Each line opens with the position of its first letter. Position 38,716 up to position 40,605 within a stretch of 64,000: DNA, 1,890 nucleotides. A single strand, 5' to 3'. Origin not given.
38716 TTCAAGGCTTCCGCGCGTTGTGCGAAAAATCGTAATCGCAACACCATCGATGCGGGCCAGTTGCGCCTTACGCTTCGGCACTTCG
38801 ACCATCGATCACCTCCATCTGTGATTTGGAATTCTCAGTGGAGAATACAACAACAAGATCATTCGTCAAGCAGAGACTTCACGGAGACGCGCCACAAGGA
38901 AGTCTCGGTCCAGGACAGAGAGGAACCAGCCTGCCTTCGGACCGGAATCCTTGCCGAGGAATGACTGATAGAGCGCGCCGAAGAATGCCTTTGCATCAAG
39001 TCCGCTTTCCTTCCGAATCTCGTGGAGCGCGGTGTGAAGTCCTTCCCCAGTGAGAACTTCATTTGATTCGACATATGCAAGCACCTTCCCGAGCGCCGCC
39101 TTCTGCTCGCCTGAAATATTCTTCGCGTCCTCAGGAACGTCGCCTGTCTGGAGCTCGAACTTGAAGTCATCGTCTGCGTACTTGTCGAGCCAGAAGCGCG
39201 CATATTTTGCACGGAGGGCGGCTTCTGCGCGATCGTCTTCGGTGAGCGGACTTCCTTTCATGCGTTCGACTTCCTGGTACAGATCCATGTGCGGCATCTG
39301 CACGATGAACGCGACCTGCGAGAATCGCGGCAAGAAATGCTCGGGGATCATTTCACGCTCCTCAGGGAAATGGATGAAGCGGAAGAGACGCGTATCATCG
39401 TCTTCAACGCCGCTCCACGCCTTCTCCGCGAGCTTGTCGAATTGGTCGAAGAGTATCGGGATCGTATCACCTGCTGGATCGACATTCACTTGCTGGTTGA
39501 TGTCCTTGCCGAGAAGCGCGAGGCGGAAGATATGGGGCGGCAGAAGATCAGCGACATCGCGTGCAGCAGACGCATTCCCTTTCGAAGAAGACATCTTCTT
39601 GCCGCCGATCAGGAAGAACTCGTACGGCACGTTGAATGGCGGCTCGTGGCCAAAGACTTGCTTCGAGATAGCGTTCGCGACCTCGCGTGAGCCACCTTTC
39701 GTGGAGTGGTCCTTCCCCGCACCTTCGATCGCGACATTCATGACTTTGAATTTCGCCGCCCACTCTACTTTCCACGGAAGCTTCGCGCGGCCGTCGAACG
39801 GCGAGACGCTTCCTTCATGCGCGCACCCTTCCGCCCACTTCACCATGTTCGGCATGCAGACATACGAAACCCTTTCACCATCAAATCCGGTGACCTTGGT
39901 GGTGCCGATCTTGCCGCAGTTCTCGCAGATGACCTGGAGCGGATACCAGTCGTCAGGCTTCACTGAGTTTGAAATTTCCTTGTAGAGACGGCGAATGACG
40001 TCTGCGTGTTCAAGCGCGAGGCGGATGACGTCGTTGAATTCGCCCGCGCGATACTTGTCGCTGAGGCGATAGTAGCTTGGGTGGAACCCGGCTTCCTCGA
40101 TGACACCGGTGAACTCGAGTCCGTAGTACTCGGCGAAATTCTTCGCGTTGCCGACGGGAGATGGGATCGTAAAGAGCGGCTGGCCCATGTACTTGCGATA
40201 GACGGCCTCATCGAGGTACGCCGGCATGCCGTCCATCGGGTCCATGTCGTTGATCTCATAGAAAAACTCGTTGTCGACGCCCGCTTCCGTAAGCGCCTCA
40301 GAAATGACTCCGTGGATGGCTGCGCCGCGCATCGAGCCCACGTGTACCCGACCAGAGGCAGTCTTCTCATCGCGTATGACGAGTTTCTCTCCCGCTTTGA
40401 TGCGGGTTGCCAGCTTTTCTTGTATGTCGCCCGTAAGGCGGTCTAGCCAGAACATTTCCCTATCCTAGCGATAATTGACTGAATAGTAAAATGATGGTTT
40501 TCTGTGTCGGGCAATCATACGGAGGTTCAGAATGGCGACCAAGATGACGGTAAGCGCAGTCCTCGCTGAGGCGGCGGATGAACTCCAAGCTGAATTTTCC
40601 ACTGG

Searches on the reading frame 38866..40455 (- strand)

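Call 18: search_protein_families(library=pfam, proteins=[window:38866-40455:-], max_evalue=0.001)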
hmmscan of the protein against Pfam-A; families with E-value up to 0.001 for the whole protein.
window:38866-40455:- (529 aa): 2 families
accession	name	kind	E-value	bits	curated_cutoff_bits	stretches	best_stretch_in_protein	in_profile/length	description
PF01921.24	tRNA-synt_1f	-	6.8e-81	272.4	27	1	2-354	2-347/360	tRNA synthetases class I (K)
PF19269.4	Anticodon_2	-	4.4e-06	27.6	23.6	1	443-526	56-139/141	Anticodon binding domain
